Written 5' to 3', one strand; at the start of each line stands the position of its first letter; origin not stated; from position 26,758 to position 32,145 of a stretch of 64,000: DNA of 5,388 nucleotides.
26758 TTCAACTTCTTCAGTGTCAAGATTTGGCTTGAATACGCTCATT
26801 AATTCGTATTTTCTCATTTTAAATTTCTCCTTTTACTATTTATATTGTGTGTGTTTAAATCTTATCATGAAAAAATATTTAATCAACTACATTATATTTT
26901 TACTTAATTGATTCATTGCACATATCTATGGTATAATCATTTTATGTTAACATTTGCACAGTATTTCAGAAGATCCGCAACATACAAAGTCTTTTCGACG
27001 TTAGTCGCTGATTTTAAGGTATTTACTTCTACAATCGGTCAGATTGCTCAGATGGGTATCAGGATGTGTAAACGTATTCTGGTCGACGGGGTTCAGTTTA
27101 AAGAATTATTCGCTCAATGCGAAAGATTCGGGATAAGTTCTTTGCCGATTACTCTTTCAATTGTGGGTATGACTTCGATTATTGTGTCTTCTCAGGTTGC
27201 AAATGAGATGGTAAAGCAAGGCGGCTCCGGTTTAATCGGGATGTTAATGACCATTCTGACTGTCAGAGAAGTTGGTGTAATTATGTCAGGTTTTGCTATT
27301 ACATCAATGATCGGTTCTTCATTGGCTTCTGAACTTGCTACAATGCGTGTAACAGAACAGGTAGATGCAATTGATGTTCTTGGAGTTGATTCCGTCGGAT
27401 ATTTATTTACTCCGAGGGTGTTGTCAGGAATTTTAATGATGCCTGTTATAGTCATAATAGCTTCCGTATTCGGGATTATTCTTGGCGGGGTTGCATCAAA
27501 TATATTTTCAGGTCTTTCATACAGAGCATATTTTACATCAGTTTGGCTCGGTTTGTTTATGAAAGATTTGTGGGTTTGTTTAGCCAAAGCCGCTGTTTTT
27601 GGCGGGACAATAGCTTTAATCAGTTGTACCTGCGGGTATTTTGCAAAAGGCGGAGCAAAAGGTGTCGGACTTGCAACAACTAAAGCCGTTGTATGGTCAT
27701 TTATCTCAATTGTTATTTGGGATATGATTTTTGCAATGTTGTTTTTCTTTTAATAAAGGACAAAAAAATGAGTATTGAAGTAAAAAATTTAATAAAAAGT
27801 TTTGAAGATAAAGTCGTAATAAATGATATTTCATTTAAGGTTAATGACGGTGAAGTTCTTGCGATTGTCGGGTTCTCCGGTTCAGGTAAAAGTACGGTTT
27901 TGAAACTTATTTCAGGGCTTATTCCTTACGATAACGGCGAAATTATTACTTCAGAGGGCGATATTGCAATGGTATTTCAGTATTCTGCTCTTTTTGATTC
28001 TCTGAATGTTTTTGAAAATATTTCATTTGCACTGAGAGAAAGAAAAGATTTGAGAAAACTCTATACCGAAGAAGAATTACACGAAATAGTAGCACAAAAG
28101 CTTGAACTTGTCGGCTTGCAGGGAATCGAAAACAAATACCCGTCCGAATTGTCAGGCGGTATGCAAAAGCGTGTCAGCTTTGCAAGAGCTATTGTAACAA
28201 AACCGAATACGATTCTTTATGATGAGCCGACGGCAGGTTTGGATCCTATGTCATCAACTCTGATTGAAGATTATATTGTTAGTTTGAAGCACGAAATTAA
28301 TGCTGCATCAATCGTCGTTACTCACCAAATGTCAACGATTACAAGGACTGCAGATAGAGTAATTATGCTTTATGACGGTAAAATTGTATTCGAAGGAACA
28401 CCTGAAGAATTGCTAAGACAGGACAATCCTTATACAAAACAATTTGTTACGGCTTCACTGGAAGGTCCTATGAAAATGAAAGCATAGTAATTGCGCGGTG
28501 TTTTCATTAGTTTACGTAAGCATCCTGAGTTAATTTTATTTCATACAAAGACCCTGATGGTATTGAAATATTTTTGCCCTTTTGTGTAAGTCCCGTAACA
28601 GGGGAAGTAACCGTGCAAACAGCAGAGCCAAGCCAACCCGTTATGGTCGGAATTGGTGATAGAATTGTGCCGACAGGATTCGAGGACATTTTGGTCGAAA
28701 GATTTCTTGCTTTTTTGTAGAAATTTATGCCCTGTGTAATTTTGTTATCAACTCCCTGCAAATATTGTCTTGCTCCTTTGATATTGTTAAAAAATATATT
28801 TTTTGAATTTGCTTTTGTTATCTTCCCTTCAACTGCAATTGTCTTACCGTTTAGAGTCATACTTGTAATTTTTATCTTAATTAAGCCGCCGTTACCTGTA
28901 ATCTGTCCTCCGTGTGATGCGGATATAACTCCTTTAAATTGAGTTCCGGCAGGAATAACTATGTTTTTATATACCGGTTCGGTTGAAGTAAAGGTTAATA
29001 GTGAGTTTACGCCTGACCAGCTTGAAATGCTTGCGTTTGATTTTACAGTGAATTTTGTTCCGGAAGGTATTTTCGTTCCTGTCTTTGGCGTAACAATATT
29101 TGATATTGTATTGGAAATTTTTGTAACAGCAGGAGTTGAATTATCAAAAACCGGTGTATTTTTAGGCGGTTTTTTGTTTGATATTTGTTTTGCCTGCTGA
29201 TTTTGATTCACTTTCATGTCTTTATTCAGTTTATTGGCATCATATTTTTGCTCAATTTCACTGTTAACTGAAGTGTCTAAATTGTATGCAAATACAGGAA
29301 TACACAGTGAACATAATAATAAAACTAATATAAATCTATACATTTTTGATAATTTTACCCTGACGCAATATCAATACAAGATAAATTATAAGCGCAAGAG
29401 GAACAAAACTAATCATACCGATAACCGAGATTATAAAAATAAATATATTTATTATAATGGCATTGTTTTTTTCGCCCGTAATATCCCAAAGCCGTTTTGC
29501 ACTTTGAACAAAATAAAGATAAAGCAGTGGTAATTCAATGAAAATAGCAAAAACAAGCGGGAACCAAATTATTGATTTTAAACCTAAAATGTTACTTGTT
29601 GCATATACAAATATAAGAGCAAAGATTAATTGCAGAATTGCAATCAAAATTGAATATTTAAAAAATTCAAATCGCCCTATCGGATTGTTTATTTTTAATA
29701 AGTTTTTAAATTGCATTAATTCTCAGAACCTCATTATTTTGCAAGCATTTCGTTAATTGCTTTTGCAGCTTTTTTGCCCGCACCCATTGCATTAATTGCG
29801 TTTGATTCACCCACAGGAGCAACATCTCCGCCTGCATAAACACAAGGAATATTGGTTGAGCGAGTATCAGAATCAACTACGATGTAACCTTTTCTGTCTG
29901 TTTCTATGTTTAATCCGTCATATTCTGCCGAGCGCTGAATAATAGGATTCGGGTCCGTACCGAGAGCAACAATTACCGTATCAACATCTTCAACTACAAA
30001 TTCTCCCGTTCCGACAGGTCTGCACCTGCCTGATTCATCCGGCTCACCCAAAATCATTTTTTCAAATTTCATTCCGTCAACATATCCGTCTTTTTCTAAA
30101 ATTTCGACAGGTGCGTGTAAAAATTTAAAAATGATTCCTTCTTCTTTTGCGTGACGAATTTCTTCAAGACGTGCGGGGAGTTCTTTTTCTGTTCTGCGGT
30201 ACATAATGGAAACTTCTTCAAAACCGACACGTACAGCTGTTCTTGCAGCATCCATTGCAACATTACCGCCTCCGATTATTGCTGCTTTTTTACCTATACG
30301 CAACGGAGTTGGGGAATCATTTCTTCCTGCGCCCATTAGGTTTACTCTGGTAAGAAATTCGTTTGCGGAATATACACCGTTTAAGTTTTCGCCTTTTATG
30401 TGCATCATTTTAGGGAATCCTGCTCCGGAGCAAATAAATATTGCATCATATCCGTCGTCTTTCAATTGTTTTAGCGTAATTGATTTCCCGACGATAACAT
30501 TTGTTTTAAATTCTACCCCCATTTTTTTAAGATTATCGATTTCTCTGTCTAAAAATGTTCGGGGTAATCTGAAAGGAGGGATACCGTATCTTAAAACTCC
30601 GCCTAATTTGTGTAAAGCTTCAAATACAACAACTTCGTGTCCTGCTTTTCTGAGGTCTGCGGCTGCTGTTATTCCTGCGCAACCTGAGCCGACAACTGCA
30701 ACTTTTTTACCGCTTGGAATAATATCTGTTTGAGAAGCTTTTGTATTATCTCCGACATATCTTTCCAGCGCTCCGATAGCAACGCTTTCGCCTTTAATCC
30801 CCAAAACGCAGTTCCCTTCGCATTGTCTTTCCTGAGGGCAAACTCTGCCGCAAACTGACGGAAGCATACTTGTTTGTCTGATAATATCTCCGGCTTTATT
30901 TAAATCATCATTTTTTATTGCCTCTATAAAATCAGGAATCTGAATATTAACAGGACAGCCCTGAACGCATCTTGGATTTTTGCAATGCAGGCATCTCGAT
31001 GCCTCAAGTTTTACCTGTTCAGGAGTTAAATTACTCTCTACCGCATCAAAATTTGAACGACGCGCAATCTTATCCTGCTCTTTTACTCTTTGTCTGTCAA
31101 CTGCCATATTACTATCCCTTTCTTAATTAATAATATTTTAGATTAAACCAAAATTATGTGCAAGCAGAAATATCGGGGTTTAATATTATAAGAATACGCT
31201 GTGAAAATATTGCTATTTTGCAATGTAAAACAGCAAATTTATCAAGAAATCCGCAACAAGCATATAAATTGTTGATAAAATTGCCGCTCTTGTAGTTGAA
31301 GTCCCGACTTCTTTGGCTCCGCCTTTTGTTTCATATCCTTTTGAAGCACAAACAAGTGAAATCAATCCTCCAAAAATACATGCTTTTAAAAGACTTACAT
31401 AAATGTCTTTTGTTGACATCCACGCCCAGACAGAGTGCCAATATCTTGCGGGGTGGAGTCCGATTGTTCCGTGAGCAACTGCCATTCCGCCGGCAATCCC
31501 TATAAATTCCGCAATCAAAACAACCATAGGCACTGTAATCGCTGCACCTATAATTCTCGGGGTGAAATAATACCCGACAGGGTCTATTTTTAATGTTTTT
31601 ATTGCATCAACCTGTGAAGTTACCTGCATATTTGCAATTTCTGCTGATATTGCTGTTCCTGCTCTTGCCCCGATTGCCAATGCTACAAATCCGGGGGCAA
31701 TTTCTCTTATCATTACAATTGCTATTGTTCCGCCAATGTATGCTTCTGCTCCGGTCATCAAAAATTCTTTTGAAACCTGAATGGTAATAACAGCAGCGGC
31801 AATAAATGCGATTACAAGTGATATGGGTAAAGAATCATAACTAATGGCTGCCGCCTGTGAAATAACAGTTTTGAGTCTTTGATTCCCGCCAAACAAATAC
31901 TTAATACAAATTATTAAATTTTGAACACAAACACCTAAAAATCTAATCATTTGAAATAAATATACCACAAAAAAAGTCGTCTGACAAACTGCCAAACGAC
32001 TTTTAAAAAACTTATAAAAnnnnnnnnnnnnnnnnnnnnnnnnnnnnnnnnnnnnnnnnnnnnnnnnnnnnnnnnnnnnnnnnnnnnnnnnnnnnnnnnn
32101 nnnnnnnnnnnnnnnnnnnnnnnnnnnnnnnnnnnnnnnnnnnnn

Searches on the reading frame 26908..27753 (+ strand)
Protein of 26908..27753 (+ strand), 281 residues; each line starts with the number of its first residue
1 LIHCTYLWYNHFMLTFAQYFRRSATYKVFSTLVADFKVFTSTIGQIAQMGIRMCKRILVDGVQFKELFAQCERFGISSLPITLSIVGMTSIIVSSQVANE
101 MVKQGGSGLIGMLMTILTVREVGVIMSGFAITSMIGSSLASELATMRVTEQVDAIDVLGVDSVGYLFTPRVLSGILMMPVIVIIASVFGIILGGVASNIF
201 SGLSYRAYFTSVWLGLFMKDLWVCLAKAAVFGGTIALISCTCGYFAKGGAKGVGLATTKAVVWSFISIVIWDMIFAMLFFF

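Call 54: search_protein_families(library=pfam, proteins=[window:26908-27753:+], max_evalue=0.00001)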
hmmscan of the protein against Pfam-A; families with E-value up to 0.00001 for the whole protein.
window:26908-27753:+ (281 aa): 1 family
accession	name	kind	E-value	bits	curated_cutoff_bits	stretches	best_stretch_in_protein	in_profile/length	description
PF02405.21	MlaE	-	2.2e-56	191.3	22.5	1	68-278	2-212/212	Permease MlaE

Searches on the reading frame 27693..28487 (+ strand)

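Call 54: search_protein_families(library=pfam, proteins=[window:27693-28487:+], max_evalue=0.00001)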
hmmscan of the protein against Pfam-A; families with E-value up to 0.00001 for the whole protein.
window:27693-28487:+ (264 aa): 1 family
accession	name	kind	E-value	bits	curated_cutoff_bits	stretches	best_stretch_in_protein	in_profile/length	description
PF00005.33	ABC_tran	-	6.8e-30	104.9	25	1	44-181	2-137/137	ABC transporter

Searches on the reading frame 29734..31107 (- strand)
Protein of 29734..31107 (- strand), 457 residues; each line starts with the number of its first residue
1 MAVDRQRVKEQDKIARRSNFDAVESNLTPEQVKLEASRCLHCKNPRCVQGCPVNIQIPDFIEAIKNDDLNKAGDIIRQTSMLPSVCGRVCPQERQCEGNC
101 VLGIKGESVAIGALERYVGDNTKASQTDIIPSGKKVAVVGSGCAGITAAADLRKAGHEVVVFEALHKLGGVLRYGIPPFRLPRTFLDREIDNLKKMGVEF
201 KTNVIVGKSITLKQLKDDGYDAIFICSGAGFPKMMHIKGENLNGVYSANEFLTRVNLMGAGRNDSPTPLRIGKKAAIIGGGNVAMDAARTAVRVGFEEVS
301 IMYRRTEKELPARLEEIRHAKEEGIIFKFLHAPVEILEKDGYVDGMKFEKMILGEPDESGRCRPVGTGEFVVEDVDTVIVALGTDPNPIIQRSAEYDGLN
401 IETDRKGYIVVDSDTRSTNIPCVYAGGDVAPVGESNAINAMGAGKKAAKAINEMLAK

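Call 55: search_protein_families(library=pfam, proteins=[window:29734-31107:-], max_evalue=0.00001)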
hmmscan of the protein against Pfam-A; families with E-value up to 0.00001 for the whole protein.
window:29734-31107:- (457 aa): 6 families
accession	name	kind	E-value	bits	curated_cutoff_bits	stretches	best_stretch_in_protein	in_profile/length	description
PF14691.11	Fer4_20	-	4.8e-41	139.6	25.8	1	16-125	1-111/113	Dihydroprymidine dehydrogenase domain II, 4Fe-4S cluster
PF07992.20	Pyr_redox_2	-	4.4e-34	118.7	26.1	1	134-444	1-291/291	Pyridine nucleotide-disulphide oxidoreductase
PF13738.12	Pyr_redox_3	-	1.9e-10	40.9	30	0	267-308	160-199/305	Pyridine nucleotide-disulphide oxidoreductase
PF13450.12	NAD_binding_8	-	3.4e-08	34.1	21.9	1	138-172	1-35/68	NAD(P)-binding Rossmann-like domain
PF00070.33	Pyr_redox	-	6.1e-08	33.5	22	0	135-168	1-34/82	Pyridine nucleotide-disulphide oxidoreductase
PF01266.30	DAO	-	5.1e-06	26.7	27.9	0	135-168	1-34/353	FAD dependent oxidoreductase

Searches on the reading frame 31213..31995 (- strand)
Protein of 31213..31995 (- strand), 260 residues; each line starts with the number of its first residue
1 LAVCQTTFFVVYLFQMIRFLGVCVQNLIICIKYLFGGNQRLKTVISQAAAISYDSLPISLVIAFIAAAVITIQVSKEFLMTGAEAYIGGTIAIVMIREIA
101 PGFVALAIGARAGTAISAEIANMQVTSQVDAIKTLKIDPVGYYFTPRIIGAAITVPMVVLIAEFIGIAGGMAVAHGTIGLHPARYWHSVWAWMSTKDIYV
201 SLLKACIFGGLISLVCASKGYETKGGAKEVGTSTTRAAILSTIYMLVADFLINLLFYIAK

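Call 55: search_protein_families(library=pfam, proteins=[window:31213-31995:-], max_evalue=0.00001)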
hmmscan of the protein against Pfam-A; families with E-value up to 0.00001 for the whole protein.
window:31213-31995:- (260 aa): 1 family
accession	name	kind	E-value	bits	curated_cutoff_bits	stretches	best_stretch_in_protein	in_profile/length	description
PF02405.21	MlaE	-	9.1e-60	202.3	22.5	1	45-254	2-211/212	Permease MlaE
